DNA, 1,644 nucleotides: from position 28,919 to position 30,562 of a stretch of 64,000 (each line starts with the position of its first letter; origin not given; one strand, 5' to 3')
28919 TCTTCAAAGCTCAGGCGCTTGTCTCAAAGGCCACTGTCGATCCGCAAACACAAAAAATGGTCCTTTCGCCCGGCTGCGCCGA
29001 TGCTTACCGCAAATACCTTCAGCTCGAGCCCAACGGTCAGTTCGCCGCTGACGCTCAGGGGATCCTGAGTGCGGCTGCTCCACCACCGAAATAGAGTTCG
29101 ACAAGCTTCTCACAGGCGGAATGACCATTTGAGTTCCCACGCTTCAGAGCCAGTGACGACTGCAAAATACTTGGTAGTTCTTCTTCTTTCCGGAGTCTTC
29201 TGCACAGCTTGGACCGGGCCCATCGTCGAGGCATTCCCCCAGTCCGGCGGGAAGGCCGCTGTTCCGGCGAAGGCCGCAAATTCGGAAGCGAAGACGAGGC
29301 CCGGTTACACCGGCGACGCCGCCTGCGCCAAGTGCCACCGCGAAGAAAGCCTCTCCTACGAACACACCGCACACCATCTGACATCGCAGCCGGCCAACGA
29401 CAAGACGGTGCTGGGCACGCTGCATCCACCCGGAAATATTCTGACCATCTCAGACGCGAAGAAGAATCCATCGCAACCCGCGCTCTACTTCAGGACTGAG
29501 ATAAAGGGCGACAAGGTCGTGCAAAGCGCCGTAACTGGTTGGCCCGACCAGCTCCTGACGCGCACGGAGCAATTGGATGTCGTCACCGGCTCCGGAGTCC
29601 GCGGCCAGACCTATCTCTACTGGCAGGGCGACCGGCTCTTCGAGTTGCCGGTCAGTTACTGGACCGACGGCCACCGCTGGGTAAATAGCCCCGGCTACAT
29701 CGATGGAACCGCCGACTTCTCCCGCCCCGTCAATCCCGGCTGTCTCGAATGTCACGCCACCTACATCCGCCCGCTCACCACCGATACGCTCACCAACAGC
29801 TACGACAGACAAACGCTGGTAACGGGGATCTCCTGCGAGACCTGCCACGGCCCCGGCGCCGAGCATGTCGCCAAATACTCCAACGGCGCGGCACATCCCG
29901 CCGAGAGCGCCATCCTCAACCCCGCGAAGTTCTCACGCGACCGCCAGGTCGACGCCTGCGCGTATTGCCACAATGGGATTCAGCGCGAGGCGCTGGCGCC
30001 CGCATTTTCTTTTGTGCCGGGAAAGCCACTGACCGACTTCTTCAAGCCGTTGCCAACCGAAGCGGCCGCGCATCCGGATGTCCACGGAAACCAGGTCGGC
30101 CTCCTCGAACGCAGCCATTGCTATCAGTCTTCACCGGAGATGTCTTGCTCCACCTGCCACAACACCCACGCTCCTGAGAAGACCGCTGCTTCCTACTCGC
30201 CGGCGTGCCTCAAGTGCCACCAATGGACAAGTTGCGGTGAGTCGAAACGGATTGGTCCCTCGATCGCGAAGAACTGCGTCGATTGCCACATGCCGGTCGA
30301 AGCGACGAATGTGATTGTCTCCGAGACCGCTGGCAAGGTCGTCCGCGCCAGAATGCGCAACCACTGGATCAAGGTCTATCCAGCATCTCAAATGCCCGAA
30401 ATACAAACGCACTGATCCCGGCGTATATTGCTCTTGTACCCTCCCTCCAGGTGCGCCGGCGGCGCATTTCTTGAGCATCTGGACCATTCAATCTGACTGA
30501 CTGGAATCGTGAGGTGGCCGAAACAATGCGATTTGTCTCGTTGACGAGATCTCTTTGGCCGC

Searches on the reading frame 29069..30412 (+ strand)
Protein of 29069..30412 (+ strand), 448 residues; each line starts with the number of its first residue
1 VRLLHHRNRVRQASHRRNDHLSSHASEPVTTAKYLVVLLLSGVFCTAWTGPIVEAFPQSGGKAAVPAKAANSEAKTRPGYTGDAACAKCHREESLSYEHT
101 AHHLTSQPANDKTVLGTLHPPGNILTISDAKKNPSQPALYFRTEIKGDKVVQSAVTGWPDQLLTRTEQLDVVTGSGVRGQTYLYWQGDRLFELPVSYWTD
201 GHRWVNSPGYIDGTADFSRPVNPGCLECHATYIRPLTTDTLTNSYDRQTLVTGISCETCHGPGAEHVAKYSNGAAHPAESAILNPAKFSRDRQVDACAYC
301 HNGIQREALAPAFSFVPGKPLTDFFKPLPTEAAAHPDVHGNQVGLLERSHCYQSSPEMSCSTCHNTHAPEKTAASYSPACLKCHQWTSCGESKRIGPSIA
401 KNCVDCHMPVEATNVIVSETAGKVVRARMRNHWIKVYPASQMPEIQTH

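Call 14: search_protein_families(library=pfam, proteins=[window:29069-30412:+], max_evalue=0.001)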
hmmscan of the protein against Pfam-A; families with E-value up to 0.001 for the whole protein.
window:29069-30412:+ (448 aa): 4 families
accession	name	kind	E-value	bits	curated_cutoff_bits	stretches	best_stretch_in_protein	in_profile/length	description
PF13435.11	Cytochrome_C554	-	1.1e-07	33.1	20.8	1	221-261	47-84/84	Cytochrome c554 and c-prime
PF14537.11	Cytochrom_c3_2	-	4.4e-07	30.7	25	0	224-303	8-66/79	Cytochrome c3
PF14522.11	Cytochrome_C7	-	4.4e-07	30.1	24.8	0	223-302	14-67/67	Cytochrome c7 and related cytochrome c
PF09699.15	Paired_CXXCH_1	-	3e-05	24.1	20.6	0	358-386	7-38/41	Doubled CXXCH motif (Paired_CXXCH_1)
